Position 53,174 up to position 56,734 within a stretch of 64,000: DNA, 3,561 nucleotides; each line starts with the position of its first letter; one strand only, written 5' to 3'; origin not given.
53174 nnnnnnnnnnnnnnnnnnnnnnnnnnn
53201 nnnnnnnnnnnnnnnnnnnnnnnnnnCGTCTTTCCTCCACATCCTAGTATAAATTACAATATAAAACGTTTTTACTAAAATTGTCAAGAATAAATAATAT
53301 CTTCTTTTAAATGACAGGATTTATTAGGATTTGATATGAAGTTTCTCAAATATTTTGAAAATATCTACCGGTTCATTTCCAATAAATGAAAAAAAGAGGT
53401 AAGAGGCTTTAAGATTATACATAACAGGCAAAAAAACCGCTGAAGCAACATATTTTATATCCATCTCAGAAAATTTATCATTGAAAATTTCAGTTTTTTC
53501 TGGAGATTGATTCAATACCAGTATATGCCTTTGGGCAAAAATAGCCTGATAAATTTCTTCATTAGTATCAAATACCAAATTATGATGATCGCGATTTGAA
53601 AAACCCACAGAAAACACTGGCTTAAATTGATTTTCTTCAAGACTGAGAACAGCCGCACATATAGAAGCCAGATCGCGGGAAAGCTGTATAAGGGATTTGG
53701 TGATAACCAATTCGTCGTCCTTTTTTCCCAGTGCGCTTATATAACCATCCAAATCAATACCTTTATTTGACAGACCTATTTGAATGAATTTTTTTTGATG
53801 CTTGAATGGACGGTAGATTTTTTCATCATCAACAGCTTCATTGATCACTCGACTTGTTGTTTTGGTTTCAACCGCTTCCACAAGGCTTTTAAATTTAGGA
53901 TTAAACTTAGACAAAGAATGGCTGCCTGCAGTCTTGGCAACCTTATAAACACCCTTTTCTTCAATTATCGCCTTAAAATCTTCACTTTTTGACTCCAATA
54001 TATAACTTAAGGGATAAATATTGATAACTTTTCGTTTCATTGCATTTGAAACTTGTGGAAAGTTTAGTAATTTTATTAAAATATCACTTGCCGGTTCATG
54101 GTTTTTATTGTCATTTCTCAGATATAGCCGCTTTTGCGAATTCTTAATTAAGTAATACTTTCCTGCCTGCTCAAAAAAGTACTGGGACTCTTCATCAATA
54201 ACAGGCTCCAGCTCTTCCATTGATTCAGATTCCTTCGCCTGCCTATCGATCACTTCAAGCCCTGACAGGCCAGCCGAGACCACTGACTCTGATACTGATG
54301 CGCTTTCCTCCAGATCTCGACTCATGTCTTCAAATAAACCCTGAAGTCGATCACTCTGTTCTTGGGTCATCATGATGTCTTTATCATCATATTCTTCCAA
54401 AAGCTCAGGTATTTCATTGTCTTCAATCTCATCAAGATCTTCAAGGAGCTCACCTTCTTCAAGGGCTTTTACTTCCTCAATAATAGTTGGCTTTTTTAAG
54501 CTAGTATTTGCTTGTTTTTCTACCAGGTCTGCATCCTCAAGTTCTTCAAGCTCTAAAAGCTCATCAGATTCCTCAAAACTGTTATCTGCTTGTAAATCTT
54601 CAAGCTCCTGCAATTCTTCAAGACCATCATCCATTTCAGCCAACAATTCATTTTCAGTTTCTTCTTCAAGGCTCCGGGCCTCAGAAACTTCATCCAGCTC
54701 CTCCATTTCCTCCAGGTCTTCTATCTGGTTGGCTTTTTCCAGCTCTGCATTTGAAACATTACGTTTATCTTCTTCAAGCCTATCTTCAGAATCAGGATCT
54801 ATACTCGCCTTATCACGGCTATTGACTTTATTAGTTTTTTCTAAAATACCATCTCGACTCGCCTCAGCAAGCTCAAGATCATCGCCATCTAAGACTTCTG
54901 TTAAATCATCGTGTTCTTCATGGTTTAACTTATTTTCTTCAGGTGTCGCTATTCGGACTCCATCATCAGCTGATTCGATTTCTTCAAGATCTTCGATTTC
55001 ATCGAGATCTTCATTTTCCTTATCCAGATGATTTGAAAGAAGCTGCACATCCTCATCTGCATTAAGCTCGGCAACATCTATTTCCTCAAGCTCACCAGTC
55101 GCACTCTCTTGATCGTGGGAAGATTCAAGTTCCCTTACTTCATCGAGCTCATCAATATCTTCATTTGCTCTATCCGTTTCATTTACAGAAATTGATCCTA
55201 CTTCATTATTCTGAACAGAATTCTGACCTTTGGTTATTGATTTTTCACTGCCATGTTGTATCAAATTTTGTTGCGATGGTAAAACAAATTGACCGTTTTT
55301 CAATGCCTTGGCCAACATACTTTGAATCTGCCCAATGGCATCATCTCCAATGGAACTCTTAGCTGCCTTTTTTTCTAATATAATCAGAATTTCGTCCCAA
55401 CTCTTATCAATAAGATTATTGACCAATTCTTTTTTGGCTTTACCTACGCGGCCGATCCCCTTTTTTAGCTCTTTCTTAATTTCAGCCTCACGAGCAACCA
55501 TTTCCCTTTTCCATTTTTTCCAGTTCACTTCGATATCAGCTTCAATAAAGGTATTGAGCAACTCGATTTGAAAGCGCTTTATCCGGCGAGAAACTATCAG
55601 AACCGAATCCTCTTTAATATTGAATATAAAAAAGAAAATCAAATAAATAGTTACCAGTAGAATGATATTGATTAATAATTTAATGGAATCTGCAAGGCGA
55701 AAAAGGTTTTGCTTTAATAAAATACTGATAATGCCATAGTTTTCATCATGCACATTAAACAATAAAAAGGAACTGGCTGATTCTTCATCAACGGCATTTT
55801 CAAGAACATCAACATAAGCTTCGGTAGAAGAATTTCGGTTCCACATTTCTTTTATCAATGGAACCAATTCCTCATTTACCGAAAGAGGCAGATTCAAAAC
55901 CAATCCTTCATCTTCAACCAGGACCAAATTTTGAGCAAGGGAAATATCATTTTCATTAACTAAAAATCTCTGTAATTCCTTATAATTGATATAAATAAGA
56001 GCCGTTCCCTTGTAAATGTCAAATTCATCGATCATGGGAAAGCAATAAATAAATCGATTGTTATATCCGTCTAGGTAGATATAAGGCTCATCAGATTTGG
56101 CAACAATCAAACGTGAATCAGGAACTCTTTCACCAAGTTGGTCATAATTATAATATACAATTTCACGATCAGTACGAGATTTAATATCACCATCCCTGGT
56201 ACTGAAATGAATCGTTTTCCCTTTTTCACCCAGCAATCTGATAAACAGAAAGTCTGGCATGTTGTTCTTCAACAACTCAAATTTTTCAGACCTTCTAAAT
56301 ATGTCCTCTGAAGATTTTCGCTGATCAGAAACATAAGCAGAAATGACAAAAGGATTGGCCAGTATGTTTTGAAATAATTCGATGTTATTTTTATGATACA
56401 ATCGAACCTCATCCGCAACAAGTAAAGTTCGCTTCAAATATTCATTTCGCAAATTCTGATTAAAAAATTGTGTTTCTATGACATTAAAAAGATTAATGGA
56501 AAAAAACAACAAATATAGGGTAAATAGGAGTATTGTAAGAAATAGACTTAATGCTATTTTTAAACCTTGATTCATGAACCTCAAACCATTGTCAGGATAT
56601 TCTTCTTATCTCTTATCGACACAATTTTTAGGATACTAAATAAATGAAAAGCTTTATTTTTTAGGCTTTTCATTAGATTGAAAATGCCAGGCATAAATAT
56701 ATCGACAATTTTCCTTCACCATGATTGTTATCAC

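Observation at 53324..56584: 1086-aa two-TM protein with an extracytoplasmic domain, a ~400-aa acidic DEL-repeat linker and an unknown C-terminal domain, upstream of rny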

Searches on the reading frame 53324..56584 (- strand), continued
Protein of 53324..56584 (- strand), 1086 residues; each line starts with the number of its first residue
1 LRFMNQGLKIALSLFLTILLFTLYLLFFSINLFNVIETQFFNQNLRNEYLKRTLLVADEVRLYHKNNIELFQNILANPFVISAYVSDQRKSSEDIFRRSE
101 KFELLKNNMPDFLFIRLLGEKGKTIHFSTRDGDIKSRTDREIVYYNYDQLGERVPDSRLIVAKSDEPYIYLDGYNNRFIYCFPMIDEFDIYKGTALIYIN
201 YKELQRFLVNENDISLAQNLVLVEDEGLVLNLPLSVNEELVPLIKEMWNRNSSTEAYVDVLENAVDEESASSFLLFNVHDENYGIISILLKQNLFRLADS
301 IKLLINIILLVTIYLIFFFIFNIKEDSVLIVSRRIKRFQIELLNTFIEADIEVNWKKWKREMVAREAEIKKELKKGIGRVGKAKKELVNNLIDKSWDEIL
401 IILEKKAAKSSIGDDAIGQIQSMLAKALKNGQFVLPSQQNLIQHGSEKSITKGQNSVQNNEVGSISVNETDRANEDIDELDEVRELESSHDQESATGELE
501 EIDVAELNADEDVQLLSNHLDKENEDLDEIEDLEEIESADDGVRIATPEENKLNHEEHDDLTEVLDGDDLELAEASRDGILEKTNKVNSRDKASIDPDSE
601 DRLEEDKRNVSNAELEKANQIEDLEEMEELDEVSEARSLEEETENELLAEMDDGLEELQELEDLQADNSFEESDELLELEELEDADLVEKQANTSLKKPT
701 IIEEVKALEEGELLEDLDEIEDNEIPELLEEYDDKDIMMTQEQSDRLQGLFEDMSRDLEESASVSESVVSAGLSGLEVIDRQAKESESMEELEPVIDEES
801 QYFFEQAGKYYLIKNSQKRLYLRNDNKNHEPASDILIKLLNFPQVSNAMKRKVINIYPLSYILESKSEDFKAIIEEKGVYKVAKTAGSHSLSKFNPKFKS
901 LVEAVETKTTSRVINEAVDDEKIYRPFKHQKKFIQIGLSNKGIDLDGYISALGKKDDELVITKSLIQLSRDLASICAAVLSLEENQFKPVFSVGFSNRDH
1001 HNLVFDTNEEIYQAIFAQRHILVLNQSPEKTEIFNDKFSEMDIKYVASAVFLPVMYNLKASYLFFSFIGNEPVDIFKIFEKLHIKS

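Call 74: find_encoding_contigs(protein=P0016, flank=7000, max_places=1)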
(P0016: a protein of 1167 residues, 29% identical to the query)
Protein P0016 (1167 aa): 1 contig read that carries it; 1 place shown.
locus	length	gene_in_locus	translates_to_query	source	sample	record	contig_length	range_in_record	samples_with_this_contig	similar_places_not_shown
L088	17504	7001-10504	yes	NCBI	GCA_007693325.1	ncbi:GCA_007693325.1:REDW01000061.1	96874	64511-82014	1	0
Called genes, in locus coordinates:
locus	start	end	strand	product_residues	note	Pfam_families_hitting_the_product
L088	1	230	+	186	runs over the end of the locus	PF00281:Ribosomal_L5, PF00673:Ribosomal_L5_C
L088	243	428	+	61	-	PF00253:Ribosomal_S14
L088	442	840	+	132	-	PF00410:Ribosomal_S8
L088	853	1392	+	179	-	PF00347:Ribosomal_L6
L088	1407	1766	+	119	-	PF00861:Ribosomal_L18p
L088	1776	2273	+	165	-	PF00333:Ribosomal_S5, PF03719:Ribosomal_S5_C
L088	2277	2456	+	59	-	PF00327:Ribosomal_L30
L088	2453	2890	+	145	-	PF00828:Ribosomal_L27A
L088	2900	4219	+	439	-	PF00344:SecY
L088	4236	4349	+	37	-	PF00444:Ribosomal_L36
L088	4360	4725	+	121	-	PF00416:Ribosomal_S13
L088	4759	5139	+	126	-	PF00411:Ribosomal_S11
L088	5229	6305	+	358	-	PF01193:RNA_pol_L, PF01000:RNA_pol_A_bac, PF03118:RNA_pol_A_CTD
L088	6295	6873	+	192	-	PF01196:Ribosomal_L17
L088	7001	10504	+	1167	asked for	PF27485:TP_0593_N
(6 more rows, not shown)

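Call 77: search_protein_families(library=pfam, alignment_id=A1, max_evalue=0.1)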
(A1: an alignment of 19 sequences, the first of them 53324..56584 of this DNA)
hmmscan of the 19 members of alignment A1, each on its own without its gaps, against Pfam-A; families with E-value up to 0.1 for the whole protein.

A. member 1, window:53324-56584:- (1086 aa): 0 families

B. families by the number of members that match (of 19 scanned): 3 families
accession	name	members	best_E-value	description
PF10028.14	DUF2270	4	0.0022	Predicted integral membrane protein (DUF2270)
PF06840.17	PDC10_C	1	0.0007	Programmed cell death protein 10, C-terminal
PF02743.24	dCache_1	1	0.00086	Cache domain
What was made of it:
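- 55685..56485 (-): Extracytoplasmic double-Cache (dCache)-fold sensor domain, about residues 34-300. One homologue hits Pfam dCache_1 at 8.6e-4 (call 77).
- On dCache (double Cache) sensor domains: One of 19 relatives hits dCache_1 at 8.6e-4 (call 77).
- One homologue reaches Pfam dCache_1 at 8.6e-4 (call 77).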

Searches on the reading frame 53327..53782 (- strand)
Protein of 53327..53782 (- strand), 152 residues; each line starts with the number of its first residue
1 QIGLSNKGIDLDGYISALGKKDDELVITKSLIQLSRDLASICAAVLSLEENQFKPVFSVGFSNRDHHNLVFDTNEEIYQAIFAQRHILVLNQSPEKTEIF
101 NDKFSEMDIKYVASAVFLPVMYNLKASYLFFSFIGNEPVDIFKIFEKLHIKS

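Call 20: search_solved_structures(query=A2, max_evalue=10, show_alignments=2)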
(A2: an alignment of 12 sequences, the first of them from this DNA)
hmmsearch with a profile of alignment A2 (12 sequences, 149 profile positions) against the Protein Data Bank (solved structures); distinct sequences matched with E-value up to 10: 0.

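Call 21: search_protein_families(library=pfam, alignment_id=A2, max_evalue=10)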
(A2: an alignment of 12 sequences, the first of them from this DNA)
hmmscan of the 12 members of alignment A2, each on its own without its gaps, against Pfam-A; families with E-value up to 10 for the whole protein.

A. member 1, seq(152 aa): 0 families

B. families by the number of members that match (of 12 scanned): 2 families
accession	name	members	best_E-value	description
PF07614.16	DUF1577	1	0.037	Protein of unknown function (DUF1577)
PF24512.1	DUF7592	1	0.085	Domain of unknown function (DUF7592)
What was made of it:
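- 53327..53779 (-): C-terminal GAF-fold domain, residues 936-1086. There is no sequence-level Pfam or PDB match (calls 20, 21).
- On GAF domain: There is no GAF hit at E<=10 for 12 family members (call 21), and no PDB sequence hit (call 20).
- Closest known: GAF domains. Different: No sequence-level match to any Pfam GAF family or any PDB chain (calls 20, 21).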

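Call 39: find_homologous_proteins(query=A6, max_evalue=0.01)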
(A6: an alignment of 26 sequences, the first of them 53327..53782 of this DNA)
Query A6 (26 sequences): 1428 candidates shared short words with the query, none scored E <= 0.01.
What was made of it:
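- Tried and rejected: I ran it with a profile of the C-terminal domain and it returned nothing at all (call 39).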

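Call 54: search_protein_representatives(alignment_id=A2)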
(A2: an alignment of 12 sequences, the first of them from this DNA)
Query: 12 sequences, 149 profile positions. Proteins with E-value up to 0.001 (for the whole library): 315; up to 1e-10: 209; up to 1e-30: 34. The best 150 are listed.
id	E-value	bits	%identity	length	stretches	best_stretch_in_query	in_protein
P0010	1.0e-47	178.0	-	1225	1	2-145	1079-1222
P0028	2.5e-45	170.2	-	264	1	2-145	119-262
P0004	4.7e-45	169.4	-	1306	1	2-146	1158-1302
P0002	9.9e-45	168.3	-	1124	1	2-145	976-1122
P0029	1.2e-44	168.0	-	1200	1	1-148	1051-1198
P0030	1.7e-44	167.5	-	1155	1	2-147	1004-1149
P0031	3.9e-44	166.4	-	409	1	2-145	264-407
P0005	8.3e-44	165.3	-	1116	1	3-147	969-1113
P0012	4.7e-43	162.9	-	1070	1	2-147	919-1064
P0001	1.1e-42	161.6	-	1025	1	2-148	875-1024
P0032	1.6e-41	157.9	-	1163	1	4-148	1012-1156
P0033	5.2e-40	153.0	-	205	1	2-148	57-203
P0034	5.1e-39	149.8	-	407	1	4-142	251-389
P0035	2.3e-38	147.7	-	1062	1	3-144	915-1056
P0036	3.5e-36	140.6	-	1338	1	4-145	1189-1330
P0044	2.0e-32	128.4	-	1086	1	2-144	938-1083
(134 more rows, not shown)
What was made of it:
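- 53327..53779 (-): The exhaustive profile search finds 315 representatives, and in all 150 best hits listed the domain sits at the C-terminal end (call 54).
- Tried and rejected: That must be a limit of the word index, because the exhaustive search with a similar profile found 315 (call 54).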

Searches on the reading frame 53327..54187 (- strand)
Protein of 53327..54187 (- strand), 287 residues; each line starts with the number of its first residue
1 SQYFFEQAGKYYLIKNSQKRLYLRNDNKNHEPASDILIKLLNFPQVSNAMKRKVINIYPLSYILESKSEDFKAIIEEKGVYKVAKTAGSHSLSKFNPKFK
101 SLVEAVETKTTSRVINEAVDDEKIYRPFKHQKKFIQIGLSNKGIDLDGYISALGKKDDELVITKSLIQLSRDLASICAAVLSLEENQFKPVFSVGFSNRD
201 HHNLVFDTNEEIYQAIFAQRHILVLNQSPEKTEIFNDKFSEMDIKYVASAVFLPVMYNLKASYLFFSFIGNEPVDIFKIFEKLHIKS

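Call 52: predict_structure(alignment_id=A7)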
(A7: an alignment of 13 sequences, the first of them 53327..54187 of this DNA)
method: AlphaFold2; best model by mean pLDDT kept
length: 287 residues; sequences in the alignment: 13
mean_pLDDT: 71.8   pTM: 0.66
mean pLDDT of the five models: 71.8, 71.3, 70.5, 70.5, 69.4
residues with pLDDT >= 90: 115; 70-90: 62; 50-70: 27; < 50: 83
segments of 3 or more residues with pLDDT < 50: 1-31, 70-96, 107-131
pLDDT, mean of each block of 10 residues (from residue 1): 30 32 34 67 91 92 72 41 43 48 50 31 39 72 91 83 93 94 93 85 86 93 93 89 91 94 94 86 75
secondary structure, 60 per line:
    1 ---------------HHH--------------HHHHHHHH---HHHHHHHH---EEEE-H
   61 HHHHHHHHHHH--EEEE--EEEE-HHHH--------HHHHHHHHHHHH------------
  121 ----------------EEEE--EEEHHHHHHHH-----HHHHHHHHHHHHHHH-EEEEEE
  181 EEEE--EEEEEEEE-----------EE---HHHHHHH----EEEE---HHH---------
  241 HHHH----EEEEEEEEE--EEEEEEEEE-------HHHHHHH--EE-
elements in order: H33-40 H44-51 E55-58 H60-71 E74-77 E80-83 H85-88 H97-108 E137-140 E143-145 H146-153 H159-173 E175-184 E187-194 H211-217 E222-225 H241-244 E249-257 E260-268 H276-282
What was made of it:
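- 53864..54091 (-): Short conserved segment, residues 832-907. In relatives the motifs are ..K-I-E-I-Y-S-L.., ..E-D-G-V-Y-x-I.. and ...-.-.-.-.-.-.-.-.... The short-form relatives end here. AF2 pLDDT is about 91 for residues about 840-859 and below 50 for the hairpin (call 52).
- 53327..53779 (-): AF2 pLDDT 83-94 (call 52).
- On GAF domain: Residues 936-1086 have pLDDT 83-94 (call 52).
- Checked: The 'about 300-aa globular C-terminal domain' is really three parts: a short conserved segment (about 832-907, only partly confident), a low-confidence spacer, and a 150-aa domain (936-1086) (call 52).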

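Call 55: fold_search(model_id=the predicted structure, library=pdb)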
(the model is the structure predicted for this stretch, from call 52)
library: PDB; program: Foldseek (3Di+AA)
matches with E <= 10: 801; with E <= 0.001: 4
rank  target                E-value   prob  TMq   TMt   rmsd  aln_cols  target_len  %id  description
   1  3eea_A                4.1e-04  1.00  0.35  0.60   4.8       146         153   14  The crystal structure of the GAF domain/HD domain protein from Geobacter sulfurreducens (released 2008-11-04)
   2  3ci6_B                6.2e-04  1.00  0.36  0.58   4.8       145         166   14  Crystal structure of the GAF domain from Acinetobacter phosphoenolpyruvate-protein phosphotransferase (released 2008-05-13)
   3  3vv4_A                7.0e-04  1.00  0.33  0.55   4.5       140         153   18  Crystal structure of cyanobacteriochrome TePixJ GAF domain (released 2013-01-30)
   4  7ckv_A                8.9e-04  1.00  0.31  0.55   5.4       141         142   13  Crystal structure of Cyanobacteriochrome GAF domain in Pr state (released 2021-05-05)
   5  4fof                  1.0e-03  1.00  0.31  0.48   5.4       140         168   11  Crystal Structure of the blue-light absorbing form of the Thermosynechococcus elongatus PixJ GAF-domain (released 2013-01-16)
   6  6oap_A                1.2e-03  1.00  0.31  0.30   5.4       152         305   11  Crystal structure of a dual sensor histidine kinase in the green-light absorbing Pg state (released 2019-09-18)
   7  7ckv_B                1.3e-03  1.00  0.31  0.56   5.3       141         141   13  Crystal structure of Cyanobacteriochrome GAF domain in Pr state (released 2021-05-05)
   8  8w26                  1.3e-03  1.00  0.27  0.21   8.1       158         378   13  X-ray crystal structure of the GAF-PHY domains of SyB-Cph1 (released 2024-05-22)
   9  6oaq_A                1.4e-03  1.00  0.31  0.30   5.4       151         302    9  Crystal structure of a dual sensor histidine kinase in BeF3- bound state (released 2019-09-18)
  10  6g1z_B                1.4e-03  1.00  0.31  0.19   8.4       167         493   10  Crystal structure of a fluorescence optimized bathy phytochrome PAiRFP2 derived from wild-type Agp2 in its Pfr state. (released 2018-11-28)
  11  3o5y_B                1.6e-03  1.00  0.30  0.51   5.1       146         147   15  The Crystal Structure of the GAF domain of a two-component sensor histidine kinase from Bacillus halodurans to 2.45A (released 2010-08-11)
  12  8u64_B                1.6e-03  0.99  0.27  0.18   9.9       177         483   11  Cryo-EM structure of PsBphP in Pfr state, medial PSM only (released 2024-08-21)
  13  9ncu_A                1.7e-03  1.00  0.32  0.25   4.7       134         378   11  NitrOFF1 "OFF" State (released 2025-09-17)
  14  4g3v_A                1.8e-03  1.00  0.36  0.59   4.0       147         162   15  Crystal structure of A. Aeolicus nlh2 gaf domain in an inactive state (released 2013-05-29)
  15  8k9o                  1.8e-03  1.00  0.30  0.45   5.8       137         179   12  Crystal structure of Cyanobacteriochrome RcaE GAF domain in Pg state (released 2024-05-15)
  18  3vv4_B                2.1e-03  1.00  0.34  0.55   4.5       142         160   16  Crystal structure of cyanobacteriochrome TePixJ GAF domain (released 2013-01-30)
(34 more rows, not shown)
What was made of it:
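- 53327..53779 (-): Foldseek PDB hits are GAF domains 3eea, 3ci6, 3vv4 and 4g3v, with E from 4e-4 and target-normalised TM-score 0.55-0.60 (call 55).
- On GAF domain: Nearly all of the top 50 Foldseek PDB hits are GAF domains, with E from 4e-4 and target-normalised TM-score 0.55-0.60 (call 55).
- On FimV / HubP hub proteins: The C-terminal domain has a GAF fold (call 55).
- Closest known: GAF domains. Same: The fold and size of the last 150 residues match (calls 52, 55).
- The model has pLDDT 83-94 and the best PDB matches are almost all GAF domains (calls 52, 55).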
